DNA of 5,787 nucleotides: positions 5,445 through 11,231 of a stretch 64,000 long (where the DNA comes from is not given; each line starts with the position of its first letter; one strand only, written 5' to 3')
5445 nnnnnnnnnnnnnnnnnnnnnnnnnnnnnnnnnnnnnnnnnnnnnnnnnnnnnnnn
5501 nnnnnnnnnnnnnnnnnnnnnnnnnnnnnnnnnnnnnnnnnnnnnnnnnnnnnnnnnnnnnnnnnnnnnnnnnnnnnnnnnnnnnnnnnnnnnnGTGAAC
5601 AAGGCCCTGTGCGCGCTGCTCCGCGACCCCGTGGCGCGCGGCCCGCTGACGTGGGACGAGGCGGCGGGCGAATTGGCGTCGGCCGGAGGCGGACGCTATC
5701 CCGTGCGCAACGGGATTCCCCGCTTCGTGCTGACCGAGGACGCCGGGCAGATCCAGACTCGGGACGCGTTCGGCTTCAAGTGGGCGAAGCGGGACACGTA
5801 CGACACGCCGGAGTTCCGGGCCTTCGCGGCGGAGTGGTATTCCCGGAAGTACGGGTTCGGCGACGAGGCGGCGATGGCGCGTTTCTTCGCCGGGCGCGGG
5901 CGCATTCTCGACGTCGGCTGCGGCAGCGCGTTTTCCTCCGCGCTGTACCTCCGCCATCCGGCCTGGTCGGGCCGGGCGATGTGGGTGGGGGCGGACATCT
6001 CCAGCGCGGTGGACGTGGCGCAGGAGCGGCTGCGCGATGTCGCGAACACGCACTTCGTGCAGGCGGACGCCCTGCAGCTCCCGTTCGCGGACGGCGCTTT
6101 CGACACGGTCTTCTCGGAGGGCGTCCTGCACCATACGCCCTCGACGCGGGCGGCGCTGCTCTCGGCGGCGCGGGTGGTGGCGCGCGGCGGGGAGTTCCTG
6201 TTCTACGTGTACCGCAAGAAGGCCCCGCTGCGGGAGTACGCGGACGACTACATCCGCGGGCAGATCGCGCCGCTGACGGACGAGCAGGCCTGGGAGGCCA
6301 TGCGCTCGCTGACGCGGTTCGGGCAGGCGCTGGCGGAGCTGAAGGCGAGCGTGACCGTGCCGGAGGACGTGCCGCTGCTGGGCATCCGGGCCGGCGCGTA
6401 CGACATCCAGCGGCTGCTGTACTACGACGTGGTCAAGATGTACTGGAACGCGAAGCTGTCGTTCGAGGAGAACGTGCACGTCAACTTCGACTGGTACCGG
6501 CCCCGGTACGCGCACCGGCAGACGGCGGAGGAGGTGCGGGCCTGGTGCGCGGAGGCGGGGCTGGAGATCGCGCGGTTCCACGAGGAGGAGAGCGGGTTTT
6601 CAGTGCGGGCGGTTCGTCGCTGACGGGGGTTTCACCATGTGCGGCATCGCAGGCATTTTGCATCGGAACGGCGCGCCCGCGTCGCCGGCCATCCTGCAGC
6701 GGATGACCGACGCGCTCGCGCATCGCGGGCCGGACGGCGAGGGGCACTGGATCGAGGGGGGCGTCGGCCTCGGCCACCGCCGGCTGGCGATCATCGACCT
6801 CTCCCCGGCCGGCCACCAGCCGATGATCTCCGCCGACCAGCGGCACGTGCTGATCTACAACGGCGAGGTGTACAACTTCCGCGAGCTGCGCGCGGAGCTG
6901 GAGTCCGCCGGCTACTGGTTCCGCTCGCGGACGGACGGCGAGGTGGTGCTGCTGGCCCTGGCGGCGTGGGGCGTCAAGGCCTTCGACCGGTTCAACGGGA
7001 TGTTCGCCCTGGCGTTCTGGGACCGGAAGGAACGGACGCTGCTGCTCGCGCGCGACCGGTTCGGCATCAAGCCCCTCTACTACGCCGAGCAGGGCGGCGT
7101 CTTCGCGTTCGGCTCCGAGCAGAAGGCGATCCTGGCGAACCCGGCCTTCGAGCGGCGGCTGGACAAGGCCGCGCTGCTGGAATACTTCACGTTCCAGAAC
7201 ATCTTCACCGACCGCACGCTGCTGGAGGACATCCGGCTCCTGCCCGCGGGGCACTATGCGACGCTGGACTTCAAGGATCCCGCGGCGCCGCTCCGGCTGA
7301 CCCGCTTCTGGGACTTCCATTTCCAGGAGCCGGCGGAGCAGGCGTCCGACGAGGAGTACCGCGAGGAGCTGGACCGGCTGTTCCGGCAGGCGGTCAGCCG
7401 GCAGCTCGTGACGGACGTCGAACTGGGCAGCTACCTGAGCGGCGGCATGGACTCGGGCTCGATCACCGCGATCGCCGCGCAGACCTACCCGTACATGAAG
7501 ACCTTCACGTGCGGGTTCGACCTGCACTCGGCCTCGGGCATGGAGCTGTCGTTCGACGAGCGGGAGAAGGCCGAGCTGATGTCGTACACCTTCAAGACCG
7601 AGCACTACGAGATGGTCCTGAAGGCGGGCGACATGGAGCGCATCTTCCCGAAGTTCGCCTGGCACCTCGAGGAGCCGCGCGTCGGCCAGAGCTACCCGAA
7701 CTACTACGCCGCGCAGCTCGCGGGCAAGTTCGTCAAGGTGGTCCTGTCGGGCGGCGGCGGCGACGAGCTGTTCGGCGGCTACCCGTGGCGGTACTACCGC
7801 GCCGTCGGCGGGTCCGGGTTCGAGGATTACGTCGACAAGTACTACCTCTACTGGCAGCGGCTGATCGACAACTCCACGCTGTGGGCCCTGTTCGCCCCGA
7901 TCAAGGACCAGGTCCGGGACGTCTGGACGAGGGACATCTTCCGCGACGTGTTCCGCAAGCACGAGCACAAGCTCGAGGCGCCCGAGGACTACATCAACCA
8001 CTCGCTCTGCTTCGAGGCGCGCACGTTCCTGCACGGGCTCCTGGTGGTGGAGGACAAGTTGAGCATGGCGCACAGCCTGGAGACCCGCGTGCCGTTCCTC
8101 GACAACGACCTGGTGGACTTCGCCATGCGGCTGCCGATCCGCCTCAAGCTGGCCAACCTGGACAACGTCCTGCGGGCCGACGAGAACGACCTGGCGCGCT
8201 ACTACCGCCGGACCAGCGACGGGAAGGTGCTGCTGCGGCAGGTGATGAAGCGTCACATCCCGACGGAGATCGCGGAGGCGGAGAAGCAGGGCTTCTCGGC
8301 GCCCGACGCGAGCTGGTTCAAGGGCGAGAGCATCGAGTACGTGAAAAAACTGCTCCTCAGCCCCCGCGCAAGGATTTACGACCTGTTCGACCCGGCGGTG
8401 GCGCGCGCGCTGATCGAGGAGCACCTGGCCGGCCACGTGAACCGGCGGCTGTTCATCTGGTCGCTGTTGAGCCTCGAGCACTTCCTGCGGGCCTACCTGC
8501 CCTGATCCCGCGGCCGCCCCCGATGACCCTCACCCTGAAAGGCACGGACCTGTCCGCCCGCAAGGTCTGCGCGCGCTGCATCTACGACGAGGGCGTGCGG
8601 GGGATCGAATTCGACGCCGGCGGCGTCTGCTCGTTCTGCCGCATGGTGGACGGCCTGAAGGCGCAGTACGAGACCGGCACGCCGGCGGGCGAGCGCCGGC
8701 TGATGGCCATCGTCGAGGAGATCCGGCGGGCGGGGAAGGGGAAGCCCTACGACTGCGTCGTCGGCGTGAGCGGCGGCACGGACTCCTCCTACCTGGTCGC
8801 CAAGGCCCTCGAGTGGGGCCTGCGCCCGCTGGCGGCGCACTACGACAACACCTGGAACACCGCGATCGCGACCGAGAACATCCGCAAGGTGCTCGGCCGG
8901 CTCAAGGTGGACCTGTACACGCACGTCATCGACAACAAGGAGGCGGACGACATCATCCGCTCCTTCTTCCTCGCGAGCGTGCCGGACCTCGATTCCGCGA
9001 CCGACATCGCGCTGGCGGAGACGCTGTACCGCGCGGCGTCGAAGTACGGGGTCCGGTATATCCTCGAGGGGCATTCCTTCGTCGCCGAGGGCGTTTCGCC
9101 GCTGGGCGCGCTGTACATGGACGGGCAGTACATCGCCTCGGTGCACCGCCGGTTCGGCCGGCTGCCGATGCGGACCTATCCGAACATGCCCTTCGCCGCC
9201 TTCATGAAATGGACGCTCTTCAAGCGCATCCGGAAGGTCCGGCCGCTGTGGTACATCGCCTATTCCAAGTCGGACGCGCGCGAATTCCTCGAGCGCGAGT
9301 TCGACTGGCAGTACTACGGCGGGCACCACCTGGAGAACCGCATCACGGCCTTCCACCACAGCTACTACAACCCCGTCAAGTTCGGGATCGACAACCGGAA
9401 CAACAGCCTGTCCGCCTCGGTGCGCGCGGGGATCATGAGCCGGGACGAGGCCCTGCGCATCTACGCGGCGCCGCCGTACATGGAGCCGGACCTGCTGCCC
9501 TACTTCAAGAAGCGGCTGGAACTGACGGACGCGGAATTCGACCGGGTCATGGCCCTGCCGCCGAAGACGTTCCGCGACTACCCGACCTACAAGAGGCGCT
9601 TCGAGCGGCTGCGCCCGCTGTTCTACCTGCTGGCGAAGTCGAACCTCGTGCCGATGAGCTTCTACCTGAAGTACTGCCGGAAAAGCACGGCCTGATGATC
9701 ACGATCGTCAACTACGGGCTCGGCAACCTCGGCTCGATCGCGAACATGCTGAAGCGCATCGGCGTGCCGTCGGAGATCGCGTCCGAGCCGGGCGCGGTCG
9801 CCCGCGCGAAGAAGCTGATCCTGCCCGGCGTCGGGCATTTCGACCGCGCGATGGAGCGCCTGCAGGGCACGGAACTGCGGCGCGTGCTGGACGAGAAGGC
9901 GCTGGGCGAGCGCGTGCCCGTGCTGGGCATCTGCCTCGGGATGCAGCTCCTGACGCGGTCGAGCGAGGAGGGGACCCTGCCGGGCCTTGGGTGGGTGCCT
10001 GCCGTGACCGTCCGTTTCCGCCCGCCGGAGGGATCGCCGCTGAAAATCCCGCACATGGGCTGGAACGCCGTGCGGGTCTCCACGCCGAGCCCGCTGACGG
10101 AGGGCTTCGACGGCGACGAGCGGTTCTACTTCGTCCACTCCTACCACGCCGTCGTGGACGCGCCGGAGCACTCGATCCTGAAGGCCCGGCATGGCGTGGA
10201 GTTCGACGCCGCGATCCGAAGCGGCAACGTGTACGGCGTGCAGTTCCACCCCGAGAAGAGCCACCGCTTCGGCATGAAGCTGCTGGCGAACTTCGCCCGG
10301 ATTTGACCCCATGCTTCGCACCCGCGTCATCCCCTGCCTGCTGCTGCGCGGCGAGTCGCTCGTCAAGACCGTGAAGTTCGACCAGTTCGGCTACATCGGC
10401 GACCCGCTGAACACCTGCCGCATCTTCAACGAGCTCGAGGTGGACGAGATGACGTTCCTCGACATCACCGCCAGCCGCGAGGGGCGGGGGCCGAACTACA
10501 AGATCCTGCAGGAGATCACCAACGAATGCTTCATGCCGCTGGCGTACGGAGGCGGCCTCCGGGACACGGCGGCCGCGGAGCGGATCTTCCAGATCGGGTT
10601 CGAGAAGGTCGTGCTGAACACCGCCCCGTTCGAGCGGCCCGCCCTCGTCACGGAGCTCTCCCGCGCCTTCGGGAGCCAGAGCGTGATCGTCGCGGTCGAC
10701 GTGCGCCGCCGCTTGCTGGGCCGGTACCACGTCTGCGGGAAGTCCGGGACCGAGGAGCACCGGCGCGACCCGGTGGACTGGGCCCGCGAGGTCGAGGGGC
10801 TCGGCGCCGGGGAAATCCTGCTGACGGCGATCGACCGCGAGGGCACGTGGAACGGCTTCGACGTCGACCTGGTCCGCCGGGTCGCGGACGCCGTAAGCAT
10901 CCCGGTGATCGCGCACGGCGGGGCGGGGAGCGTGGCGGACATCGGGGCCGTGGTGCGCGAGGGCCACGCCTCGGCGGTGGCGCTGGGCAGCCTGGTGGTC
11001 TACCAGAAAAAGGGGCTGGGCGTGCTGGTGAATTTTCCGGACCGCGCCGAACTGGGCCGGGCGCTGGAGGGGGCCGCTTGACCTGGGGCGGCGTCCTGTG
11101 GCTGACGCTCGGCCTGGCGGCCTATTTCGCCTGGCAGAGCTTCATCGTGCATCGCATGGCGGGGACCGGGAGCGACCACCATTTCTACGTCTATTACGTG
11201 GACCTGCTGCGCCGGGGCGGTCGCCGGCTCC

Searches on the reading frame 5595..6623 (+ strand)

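Call 8: search_protein_families(library=pfam, proteins=[window:5595-6623:+], max_evalue=0.01)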
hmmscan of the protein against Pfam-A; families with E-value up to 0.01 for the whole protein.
window:5595-6623:+ (342 aa): 7 families
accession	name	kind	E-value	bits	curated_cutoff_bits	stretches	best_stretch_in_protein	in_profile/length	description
PF08241.18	Methyltransf_11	-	2.4e-18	67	21.2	1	105-203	1-95/95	Methyltransferase domain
PF13649.12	Methyltransf_25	-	3.3e-16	60.2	27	1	104-199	1-97/97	Methyltransferase domain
PF13847.12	Methyltransf_31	-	1.9e-14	54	27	1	103-207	6-113/145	Methyltransferase domain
PF08242.18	Methyltransf_12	-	8.5e-12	46.1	30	1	105-200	1-97/98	Methyltransferase domain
PF13489.12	Methyltransf_23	-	3.3e-09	37.1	27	1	99-218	21-131/164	Methyltransferase domain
PF01209.24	Ubie_methyltran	-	2e-08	34.3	20.1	1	103-203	50-151/233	ubiE/COQ5 methyltransferase family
PF08003.17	Methyltransf_9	-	7.5e-05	22.3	23.8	1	103-202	118-216/315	Protein of unknown function (DUF1698)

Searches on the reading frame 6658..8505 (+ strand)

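Call 8: search_protein_families(library=pfam, proteins=[window:6658-8505:+], max_evalue=0.01)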
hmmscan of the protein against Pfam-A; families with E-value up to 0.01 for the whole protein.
window:6658-8505:+ (615 aa): 3 families
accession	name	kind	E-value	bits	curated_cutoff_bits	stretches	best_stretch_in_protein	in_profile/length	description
PF00733.27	Asn_synthase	-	3.3e-90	303.7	21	1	237-611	1-354/354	Asparagine synthase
PF13522.11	GATase_6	-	5.2e-47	159.6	27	1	25-154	1-130/130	Glutamine amidotransferase domain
PF13537.11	GATase_7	-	4.5e-46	156.3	25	1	40-160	1-123/123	Glutamine amidotransferase domain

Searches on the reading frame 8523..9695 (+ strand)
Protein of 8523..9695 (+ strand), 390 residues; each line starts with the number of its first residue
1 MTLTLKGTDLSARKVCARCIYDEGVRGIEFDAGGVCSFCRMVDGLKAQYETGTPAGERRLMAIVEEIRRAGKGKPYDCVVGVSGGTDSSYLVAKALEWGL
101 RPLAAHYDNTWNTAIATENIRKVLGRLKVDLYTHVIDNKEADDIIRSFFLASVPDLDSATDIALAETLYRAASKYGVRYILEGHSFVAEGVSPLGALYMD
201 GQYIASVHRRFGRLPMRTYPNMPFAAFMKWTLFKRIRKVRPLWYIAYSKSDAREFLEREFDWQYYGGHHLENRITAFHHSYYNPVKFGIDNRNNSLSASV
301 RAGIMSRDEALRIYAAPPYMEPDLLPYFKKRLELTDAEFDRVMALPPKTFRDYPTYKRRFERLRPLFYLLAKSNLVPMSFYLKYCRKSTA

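Call 8: search_protein_families(library=pfam, proteins=[window:8523-9695:+], max_evalue=0.01)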
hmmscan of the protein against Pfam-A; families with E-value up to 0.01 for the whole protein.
window:8523-9695:+ (390 aa): 0 families

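Call 9: search_protein_families(library=ncbifam, proteins=[window:8523-9695:+], max_evalue=0.001)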
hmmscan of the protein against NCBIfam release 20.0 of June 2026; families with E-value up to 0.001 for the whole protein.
window:8523-9695:+ (390 aa): 1 family
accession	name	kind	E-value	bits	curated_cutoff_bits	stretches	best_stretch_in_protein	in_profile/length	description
TIGR03573.1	WbuX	subfamily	2.5e-64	217.9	203.2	1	14-343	2-343/344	N-acetyl sugar amidotransferase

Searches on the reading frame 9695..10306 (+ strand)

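Call 8: search_protein_families(library=pfam, proteins=[window:9695-10306:+], max_evalue=0.01)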
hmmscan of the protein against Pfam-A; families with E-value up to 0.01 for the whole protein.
window:9695-10306:+ (203 aa): 4 families
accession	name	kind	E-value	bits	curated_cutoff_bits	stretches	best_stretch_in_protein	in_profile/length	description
PF00117.34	GATase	-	9.4e-20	71.5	22.8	1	5-201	3-187/190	Glutamine amidotransferase class-I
PF07722.19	Peptidase_C26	-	7.9e-07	29.5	20.5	1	64-187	96-219/219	Peptidase C26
PF07685.20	GATase_3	-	0.00014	22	27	1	34-106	36-116/196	CobB/CobQ-like glutamine amidotransferase domain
PF01174.25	SNO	-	0.0021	18.4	27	0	17-99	13-94/188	SNO glutamine amidotransferase family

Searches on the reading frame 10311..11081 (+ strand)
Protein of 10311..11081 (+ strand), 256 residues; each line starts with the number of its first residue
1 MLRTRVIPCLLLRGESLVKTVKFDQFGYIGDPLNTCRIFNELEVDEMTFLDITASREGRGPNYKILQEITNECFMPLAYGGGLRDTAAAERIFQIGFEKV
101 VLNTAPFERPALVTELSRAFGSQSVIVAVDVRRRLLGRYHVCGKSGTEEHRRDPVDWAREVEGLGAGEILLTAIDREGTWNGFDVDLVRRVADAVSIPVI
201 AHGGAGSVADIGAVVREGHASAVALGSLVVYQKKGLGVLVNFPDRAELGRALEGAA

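Call 8: search_protein_families(library=pfam, proteins=[window:10311-11081:+], max_evalue=0.01)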
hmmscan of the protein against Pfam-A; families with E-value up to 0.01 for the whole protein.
window:10311-11081:+ (256 aa): 4 families
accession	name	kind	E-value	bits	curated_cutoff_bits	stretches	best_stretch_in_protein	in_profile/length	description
PF00977.27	His_biosynth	-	2.1e-59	201.2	23.6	1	5-229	1-222/228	Histidine biosynthesis protein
PF03060.21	NMO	-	2.4e-06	27.6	28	1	185-227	182-223/331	Nitronate monooxygenase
PF01207.24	Dus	-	0.00038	20.1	20.4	0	146-224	132-212/311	Dihydrouridine synthase (Dus)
PF05690.20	ThiG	-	0.0047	16.8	23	0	23-105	124-206/247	Thiazole biosynthesis protein ThiG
